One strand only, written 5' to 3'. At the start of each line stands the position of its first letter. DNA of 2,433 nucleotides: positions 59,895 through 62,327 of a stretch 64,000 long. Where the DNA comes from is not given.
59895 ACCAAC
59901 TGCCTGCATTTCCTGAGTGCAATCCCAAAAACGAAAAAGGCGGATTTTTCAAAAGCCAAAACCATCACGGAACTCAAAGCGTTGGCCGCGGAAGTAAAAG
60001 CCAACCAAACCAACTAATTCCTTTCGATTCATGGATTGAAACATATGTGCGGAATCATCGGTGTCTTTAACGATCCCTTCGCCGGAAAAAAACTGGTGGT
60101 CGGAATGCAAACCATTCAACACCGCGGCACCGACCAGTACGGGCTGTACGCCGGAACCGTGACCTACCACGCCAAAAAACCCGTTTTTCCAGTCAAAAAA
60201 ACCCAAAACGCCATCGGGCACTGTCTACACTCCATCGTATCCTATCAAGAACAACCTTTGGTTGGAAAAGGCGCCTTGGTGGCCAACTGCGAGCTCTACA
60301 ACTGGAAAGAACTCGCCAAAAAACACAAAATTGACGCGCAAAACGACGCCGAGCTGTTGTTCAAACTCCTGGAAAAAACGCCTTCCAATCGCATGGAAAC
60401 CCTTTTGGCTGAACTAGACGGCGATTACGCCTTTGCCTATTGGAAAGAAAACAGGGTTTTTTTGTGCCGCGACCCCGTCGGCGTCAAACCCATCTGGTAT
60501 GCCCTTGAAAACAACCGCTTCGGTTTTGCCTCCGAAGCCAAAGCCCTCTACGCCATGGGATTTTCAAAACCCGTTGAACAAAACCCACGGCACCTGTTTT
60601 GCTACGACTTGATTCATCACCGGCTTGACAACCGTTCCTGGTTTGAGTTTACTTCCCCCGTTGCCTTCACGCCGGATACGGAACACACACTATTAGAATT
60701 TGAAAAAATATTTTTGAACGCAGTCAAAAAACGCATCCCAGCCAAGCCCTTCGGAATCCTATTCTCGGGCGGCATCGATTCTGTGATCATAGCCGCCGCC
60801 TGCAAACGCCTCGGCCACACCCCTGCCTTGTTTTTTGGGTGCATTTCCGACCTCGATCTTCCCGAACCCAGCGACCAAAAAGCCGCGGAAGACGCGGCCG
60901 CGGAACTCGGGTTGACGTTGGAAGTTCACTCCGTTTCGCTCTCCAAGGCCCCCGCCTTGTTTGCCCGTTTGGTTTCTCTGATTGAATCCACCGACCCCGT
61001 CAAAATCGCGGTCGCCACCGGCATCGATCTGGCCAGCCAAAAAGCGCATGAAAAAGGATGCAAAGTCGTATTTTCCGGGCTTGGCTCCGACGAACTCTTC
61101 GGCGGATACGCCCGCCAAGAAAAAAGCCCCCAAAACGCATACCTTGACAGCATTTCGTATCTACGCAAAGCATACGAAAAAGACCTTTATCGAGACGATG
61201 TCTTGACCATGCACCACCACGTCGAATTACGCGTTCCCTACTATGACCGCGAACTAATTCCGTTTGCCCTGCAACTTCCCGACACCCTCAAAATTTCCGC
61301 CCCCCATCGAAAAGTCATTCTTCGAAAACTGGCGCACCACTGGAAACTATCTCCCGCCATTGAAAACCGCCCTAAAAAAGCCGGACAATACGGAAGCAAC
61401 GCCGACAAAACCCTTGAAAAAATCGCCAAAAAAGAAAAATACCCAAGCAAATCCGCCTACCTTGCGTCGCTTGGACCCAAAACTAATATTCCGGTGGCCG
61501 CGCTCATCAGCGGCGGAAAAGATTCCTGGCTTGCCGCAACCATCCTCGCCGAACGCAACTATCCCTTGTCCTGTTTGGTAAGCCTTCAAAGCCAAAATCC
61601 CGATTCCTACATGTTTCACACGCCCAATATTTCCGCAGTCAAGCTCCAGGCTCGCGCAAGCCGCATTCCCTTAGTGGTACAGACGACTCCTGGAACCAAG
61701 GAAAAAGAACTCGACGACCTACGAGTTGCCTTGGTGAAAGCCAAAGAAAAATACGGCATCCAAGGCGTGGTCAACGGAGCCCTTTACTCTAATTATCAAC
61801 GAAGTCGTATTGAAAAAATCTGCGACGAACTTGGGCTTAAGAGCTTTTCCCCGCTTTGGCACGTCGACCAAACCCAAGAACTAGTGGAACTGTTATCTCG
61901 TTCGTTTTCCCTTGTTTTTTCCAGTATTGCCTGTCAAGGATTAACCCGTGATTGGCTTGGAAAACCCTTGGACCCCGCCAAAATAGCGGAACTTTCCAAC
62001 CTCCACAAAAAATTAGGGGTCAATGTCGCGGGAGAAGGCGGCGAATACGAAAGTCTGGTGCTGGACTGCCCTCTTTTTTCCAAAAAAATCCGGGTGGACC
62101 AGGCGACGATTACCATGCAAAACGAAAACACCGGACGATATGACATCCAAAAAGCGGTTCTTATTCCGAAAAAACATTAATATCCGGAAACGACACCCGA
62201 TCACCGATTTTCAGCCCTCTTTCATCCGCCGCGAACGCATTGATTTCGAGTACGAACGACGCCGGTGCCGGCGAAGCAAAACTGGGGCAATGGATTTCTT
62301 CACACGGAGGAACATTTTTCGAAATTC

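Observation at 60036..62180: AsnB-type glutamine amidotransferase fused to Dph6 diphthine-ammonia ligase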

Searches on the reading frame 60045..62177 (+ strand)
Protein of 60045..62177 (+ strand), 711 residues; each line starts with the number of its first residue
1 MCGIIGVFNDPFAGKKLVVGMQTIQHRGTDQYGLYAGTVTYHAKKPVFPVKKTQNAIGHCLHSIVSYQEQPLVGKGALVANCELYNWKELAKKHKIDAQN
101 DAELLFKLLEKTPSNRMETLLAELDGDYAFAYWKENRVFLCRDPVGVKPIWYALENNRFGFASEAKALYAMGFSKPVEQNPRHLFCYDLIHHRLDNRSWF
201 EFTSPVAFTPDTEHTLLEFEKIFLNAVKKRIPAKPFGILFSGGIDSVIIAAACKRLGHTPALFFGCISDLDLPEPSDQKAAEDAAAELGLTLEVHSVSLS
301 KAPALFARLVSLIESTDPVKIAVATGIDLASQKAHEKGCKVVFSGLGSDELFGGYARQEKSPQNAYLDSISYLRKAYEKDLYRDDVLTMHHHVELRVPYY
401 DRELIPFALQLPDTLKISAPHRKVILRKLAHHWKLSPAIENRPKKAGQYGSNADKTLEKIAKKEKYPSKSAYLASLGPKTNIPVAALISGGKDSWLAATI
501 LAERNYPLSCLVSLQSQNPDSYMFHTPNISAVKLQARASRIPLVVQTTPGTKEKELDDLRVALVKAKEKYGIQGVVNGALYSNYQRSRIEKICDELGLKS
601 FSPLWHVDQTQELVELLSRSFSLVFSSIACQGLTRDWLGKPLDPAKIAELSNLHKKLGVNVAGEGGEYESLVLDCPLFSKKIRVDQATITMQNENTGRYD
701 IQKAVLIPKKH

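Call 3: search_protein_families(library=pfam, proteins=[window:60045-62177:+], max_evalue=0.01)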
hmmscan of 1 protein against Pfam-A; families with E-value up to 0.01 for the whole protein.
window:60045-62177:+ (711 aa): 5 families
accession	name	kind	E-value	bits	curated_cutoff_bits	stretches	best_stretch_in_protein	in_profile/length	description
PF01902.24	Diphthami_syn_2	-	1.1e-59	202.1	23.2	1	484-705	3-218/219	Diphthamide synthase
PF00733.27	Asn_synthase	-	1.1e-40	140.8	21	2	219-361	2-141/354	Asparagine synthase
PF13537.11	GATase_7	-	6.8e-21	75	25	1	68-169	12-122/123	Glutamine amidotransferase domain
PF13522.11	GATase_6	-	5.3e-15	56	27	1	54-164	11-130/130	Glutamine amidotransferase domain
PF24167.1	DUF7411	-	0.00048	20.2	28.7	0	484-508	3-26/194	Family of unknown function (DUF7411)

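Call 4: search_protein_families(library=ncbifam, proteins=[window:60045-62177:+], max_evalue=0.01)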
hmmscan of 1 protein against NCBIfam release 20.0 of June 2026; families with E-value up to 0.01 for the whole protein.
window:60045-62177:+ (711 aa): 13 families
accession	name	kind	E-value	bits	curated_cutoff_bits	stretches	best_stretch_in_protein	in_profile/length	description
TIGR03679.1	Dph6_archaeal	equivalog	6.1e-75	251.2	197.3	1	485-704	1-218/218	diphthine--ammonia ligase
TIGR01536.1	asn_synth_AEB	equivalog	2.5e-74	251.2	267.1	2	2-367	1-383/517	asparagine synthase (glutamine-hydrolyzing)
NF006949.0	PRK09431.1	equivalog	1.4e-56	192.2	499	1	1-463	1-471/554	asparagine synthase B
TIGR03104.1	trio_amidotrans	equivalog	5e-29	101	570.1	3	1-172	1-169/589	N-acetylglutaminylglutamine amidotransferase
TIGR03108.1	eps_aminotran_1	hypoth_equivalog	1.4e-27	96.7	816.9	3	1-170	1-168/628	XrtA/PEP-CTERM system amidotransferase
NF033535.1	lass_lactam_cya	exception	5.4e-24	84.7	525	2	1-171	1-168/668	lasso peptide isopeptide bond-forming cyclase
TIGR01134.1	purF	equivalog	3.9e-15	56.2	350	1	2-182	1-212/432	amidophosphoribosyltransferase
NF052347.1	TTX_0299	hypoth_equivalog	5.5e-15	55.5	250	1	486-691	2-191/200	TTX_0299 family putative ATP pyrophosphatase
NF052346.1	PAB0415_fam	hypoth_equivalog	2e-13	50.6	250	1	486-691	2-196/205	PAB0415 family putative ATP pyrophosphatase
NF001484.0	PRK00331.1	subfamily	0.00021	19.8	381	1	1-169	1-199/601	isomerizing glutamine--fructose-6-phosphate transaminase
NF011155.0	PRK14561.1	equivalog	0.00033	20.4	207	0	484-508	3-26/195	hypothetical protein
TIGR00268.2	TIGR00268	equivalog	0.0032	16.8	150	0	237-303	17-82/259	ATP-dependent sacrificial sulfur transferase LarE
NF033561.1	macrolact_Ik_Al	subfamily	0.0048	15.6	300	0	123-203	78-158/561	albusnodin/ikarugamycin family macrolactam cyclase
